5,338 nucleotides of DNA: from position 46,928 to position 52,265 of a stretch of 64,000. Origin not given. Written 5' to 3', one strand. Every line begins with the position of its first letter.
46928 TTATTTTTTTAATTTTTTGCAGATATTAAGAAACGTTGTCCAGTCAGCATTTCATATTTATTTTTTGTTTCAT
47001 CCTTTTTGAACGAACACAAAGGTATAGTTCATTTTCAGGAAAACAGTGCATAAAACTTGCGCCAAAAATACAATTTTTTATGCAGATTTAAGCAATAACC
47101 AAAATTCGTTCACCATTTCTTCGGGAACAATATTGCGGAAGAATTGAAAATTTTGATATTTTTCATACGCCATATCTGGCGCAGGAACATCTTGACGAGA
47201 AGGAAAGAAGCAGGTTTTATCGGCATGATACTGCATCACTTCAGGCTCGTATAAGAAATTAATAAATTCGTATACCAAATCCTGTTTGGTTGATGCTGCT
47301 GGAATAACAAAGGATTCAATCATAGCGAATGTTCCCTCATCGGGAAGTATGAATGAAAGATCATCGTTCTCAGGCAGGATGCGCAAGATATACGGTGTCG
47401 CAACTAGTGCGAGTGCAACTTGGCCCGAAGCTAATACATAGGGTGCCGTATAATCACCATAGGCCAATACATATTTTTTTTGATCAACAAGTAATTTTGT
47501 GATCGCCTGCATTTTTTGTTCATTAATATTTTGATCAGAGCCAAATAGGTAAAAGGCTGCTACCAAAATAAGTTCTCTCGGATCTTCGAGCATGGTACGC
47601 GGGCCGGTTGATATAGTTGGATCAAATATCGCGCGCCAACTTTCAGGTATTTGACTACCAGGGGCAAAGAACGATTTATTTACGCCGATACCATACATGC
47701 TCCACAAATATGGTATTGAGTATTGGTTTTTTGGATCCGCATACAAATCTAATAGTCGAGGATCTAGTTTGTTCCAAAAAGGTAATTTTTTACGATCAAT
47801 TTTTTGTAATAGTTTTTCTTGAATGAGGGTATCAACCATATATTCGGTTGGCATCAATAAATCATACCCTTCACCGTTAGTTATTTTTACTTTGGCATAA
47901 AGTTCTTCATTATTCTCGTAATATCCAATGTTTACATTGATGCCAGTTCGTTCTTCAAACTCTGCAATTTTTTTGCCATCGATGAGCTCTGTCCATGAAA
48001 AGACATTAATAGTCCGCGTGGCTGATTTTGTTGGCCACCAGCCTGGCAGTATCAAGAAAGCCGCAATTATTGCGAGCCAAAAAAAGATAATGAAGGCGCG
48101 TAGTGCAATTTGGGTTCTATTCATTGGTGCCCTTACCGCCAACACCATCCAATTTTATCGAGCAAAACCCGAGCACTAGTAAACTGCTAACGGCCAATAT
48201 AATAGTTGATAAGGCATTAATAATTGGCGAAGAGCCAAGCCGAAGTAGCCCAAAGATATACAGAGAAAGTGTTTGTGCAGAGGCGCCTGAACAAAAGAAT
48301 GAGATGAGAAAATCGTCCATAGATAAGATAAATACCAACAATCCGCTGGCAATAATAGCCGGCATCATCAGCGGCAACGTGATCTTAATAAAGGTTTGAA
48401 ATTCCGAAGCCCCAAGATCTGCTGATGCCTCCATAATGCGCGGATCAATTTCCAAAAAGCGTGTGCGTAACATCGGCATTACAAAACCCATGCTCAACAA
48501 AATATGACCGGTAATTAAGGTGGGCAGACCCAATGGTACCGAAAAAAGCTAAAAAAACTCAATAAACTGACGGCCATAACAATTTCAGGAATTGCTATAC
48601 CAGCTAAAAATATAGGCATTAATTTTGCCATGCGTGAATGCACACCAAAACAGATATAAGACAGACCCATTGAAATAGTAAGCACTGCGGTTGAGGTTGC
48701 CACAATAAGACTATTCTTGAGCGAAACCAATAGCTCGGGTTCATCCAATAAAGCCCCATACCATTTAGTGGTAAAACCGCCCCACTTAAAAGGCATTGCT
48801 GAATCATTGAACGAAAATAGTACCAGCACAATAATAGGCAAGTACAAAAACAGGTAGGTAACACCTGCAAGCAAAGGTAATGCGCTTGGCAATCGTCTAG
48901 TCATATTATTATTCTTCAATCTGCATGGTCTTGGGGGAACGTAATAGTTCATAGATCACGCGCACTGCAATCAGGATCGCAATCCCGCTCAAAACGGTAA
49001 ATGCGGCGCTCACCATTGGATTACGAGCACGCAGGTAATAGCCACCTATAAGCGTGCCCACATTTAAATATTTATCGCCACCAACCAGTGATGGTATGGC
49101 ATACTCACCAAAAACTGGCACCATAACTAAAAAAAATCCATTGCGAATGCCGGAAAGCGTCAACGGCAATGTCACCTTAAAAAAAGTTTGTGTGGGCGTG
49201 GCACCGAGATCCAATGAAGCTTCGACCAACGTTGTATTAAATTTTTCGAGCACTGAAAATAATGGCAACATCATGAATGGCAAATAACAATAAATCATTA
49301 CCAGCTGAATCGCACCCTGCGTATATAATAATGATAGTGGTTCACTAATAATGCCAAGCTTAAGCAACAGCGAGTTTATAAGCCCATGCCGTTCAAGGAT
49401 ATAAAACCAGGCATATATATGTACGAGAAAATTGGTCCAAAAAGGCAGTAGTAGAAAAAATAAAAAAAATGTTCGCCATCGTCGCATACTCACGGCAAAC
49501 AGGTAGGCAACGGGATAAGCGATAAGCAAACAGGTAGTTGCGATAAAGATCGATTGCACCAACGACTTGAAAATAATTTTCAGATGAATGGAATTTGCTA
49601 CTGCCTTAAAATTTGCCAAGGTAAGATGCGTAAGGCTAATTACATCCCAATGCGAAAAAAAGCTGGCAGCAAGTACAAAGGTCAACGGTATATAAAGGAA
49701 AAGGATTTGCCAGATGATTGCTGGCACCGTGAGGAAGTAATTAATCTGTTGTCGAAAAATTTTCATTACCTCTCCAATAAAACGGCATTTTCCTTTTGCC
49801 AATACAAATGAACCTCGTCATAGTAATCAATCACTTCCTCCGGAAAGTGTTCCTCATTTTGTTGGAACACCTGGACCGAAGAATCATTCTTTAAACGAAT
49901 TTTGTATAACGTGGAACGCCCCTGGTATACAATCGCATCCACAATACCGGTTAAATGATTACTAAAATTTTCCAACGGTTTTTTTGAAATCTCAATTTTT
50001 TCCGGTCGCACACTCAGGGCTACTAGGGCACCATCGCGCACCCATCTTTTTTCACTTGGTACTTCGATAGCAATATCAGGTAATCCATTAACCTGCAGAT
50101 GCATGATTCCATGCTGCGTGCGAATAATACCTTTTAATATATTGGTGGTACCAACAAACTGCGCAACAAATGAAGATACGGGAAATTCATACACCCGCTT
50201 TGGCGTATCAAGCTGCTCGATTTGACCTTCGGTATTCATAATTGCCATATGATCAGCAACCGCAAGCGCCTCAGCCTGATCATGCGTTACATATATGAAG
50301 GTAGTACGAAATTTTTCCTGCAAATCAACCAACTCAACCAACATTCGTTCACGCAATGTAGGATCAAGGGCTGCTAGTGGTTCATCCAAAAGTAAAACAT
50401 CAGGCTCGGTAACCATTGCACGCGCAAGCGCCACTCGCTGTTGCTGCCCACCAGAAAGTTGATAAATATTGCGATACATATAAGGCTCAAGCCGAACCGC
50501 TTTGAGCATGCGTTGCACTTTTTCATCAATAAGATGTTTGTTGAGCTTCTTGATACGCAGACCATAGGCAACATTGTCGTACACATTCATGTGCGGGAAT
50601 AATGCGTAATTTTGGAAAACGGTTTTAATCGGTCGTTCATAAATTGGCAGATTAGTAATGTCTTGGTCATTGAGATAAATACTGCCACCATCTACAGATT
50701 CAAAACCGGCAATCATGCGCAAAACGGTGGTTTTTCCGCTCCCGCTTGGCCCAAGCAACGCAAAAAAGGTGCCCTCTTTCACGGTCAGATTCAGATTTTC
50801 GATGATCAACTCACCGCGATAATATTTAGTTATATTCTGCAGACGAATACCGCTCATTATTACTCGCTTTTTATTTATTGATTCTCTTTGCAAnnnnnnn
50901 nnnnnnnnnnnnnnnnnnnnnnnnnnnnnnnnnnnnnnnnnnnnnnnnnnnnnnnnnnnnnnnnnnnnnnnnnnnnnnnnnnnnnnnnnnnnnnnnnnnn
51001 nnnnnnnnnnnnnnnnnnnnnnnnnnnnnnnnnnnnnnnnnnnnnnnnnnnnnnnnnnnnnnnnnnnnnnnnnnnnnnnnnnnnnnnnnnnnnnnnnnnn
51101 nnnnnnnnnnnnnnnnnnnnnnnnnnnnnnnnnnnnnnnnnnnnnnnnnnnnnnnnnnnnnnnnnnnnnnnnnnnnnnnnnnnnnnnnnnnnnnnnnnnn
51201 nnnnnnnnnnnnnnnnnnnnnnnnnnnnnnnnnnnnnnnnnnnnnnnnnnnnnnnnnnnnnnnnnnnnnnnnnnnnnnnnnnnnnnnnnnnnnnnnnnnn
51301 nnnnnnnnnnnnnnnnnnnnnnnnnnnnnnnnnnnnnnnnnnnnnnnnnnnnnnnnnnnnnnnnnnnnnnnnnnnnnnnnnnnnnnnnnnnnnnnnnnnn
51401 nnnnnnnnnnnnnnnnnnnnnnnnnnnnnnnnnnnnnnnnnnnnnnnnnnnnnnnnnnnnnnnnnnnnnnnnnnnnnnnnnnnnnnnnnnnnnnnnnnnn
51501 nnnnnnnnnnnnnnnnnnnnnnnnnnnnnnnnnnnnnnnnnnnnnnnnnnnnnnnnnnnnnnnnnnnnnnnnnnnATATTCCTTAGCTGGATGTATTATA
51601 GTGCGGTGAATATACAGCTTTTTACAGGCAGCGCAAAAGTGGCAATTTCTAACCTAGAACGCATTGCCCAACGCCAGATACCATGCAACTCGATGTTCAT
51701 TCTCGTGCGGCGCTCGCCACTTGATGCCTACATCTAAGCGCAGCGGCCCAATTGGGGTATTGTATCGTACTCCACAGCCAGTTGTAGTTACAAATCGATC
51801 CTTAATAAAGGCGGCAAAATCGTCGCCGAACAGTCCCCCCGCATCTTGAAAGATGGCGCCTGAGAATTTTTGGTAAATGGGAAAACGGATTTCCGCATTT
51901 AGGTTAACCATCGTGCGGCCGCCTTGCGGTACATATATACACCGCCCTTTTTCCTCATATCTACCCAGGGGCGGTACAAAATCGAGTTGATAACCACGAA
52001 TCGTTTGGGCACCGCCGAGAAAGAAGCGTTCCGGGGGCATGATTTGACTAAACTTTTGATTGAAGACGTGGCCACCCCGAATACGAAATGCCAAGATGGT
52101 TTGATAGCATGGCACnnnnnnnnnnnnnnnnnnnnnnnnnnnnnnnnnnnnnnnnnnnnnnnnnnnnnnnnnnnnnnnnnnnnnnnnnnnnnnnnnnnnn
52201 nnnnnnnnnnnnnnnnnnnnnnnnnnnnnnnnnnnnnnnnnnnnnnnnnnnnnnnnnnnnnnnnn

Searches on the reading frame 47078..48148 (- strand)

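Call 7: search_protein_families(library=pfam, proteins=[window:47078-48148:-], max_evalue=0.001)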
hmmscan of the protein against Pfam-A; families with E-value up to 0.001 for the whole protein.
window:47078-48148:- (356 aa): 4 families
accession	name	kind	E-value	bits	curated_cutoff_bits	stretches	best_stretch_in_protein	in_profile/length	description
PF13416.11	SBP_bac_8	-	5.9e-29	102.2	27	1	61-331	3-274/279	Bacterial extracellular solute-binding protein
PF13343.11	SBP_bac_6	-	8.2e-19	68.5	24.6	1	101-336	17-236/245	Bacterial extracellular solute-binding protein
PF01547.30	SBP_bac_1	-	2.1e-13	51.4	26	1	60-305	13-306/307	Bacterial extracellular solute-binding protein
PF13531.11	SBP_bac_11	-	5.1e-06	26.9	25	1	61-304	17-217/227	Bacterial extracellular solute-binding protein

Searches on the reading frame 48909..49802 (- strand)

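Call 15: search_protein_families(library=ncbifam, proteins=[window:48909-49802:-], max_evalue=0.00001)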
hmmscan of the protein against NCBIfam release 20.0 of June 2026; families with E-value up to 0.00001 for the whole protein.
window:48909-49802:- (297 aa): 16 families
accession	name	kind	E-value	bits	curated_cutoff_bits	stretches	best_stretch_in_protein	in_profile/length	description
NF007044.0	PRK09497.1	equivalog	5.2e-58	196.7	348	1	23-284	10-272/285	spermidine/putrescine ABC transporter permease PotB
NF007963.0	PRK10683.1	equivalog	7.8e-50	170.1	489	1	57-279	78-301/317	putrescine ABC transporter permease PotH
NF043074.1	MMSYN1_0196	equivalog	5.2e-26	91.6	350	1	22-283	11-259/277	spermidine/putrescine ABC transporter permease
TIGR03262.1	PhnU2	equivalog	7.4e-19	67.8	593.25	1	27-243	9-214/546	putative 2-aminoethylphosphonate ABC transporter permease subunit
NF011624.0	PRK15050.1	equivalog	6.7e-14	51.7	247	1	22-255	26-254/297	2-aminoethylphosphonate ABC transporter permease subunit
TIGR01581.1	Mo_ABC_porter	hypoth_equivalog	2.9e-12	46.6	210.3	1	71-279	17-218/225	ABC transporter permease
TIGR02141.1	modB_ABC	equivalog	1.4e-11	44.5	182.6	1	88-282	11-198/208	molybdate ABC transporter permease subunit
TIGR00969.1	3a0106s02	subfamily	2e-10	40.6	240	1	18-278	14-262/272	sulfate ABC transporter permease subunit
TIGR03226.1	PhnU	equivalog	2.1e-10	40.6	283.45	1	20-251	42-268/311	2-aminoethylphosphonate ABC transporter permease subunit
TIGR02140.1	permease_CysW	equivalog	2.6e-09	37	329.1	1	21-281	2-248/261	sulfate ABC transporter permease subunit CysW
NF043073.1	MMSYN1_0195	equivalog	4.5e-09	35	1250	1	173-279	138-241/1021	spermidine/putrescine ABC transporter permease/substrate-binding protein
NF007047.0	PRK09500.1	equivalog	8.1e-09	35.5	326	1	33-277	15-243/257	spermidine/putrescine ABC transporter permease PotC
NF006939.0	PRK09421.1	equivalog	8.5e-09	35.1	262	1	75-279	10-210/230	molybdate ABC transporter permease subunit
TIGR02139.1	permease_CysT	equivalog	6.6e-08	32.5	246.1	1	28-236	12-206/265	sulfate ABC transporter permease subunit CysT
TIGR02138.1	phosphate_pstC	equivalog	8.1e-07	28.3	196.45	1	159-243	152-233/296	phosphate ABC transporter permease subunit PstC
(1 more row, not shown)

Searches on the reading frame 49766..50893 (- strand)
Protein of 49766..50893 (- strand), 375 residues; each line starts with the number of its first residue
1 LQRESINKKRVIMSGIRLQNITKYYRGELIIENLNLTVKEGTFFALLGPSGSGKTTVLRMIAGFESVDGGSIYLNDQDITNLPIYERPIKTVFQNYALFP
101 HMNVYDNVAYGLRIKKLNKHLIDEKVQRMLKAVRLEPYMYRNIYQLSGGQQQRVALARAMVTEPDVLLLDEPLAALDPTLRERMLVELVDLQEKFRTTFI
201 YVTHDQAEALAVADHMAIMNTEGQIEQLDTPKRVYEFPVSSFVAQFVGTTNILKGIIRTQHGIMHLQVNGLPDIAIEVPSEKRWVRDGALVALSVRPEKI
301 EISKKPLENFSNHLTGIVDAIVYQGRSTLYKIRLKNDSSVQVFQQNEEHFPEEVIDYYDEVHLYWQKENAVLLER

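Call 15: search_protein_families(library=ncbifam, proteins=[window:49766-50893:-], max_evalue=0.00001)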
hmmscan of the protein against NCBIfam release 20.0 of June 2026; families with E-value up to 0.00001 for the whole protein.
window:49766-50893:- (375 aa): 186 families (the best 25 are shown)
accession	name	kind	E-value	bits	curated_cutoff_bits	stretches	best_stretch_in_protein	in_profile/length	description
NF006987.0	PRK09452.1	equivalog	3.1e-109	365.1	482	1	9-373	11-372/378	spermidine/putrescine ABC transporter ATP-binding protein PotA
TIGR01187.1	potA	subfamily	9.7e-104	346.9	355.6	1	46-372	1-324/325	polyamine ABC transporter ATP-binding protein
NF043075.1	MMSYN1_0197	equivalog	7.5e-103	344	550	1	16-344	3-316/341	spermidine/putrescine ABC transporter ATP-binding protein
NF008621.0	PRK11607.1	equivalog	3.9e-97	325.4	613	1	3-373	7-375/377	putrescine ABC transporter ATP-binding subunit PotG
TIGR03265.1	PhnT2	equivalog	3.2e-96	322.7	457.7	1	16-346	5-324/353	putative 2-aminoethylphosphonate ABC transporter ATP-binding protein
NF008653.0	PRK11650.1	subfamily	2.5e-94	316.3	432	1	13-354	1-334/357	sn-glycerol-3-phosphate ABC transporter ATP-binding protein UgpC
TIGR03258.1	PhnT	equivalog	3.4e-90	302.7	499.15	1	13-374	6-358/359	2-aminoethylphosphonate ABC transport system ATP-binding subunit PhnT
NF040840.2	tungstate_WtpC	equivalog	8.9e-88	294.9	440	1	16-346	2-321/347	tungstate ABC transporter ATP-binding protein WtpC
NF008513.0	PRK11432.1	equivalog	1.8e-86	290.2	496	1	16-361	7-339/351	ferric ABC transporter ATP-binding protein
NF008233.0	PRK11000.1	equivalog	2.3e-80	270.2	568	1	13-349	1-333/369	maltose/maltodextrin ABC transporter ATP-binding protein MalK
NF040933.2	ABC_arch_GlcV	equivalog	1.6e-79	267.4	450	1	16-352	3-341/357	glucose ABC transporter ATP-binding protein GlcV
TIGR00968.1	3a0106s01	subfamily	1.3e-78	263.8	342.75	1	16-253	1-237/237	sulfate ABC transporter ATP-binding protein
NF008105.0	PRK10851.1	equivalog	1.9e-75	253.8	502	1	16-305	3-285/362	sulfate/thiosulfate ABC transporter ATP-binding protein CysA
TIGR01186.1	proV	subfamily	1.7e-61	208.3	326.6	1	29-256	7-239/363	betaine/proline/choline family ABC transporter ATP-binding protein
TIGR03415.1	ABC_choXWV_ATP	equivalog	7.7e-58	196.3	483.75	1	21-257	30-274/382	choline ABC transporter ATP-binding protein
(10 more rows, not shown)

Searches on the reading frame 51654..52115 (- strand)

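Call 35: search_protein_families(library=pfam, proteins=[window:51654-52115:-], max_evalue=0.0001)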
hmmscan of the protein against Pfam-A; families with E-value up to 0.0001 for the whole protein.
window:51654-52115:- (153 aa): 1 family
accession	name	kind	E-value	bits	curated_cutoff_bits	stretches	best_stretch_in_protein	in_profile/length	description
PF01103.29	Omp85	-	3.7e-22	79.7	24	1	6-153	174-325/325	Omp85 superfamily domain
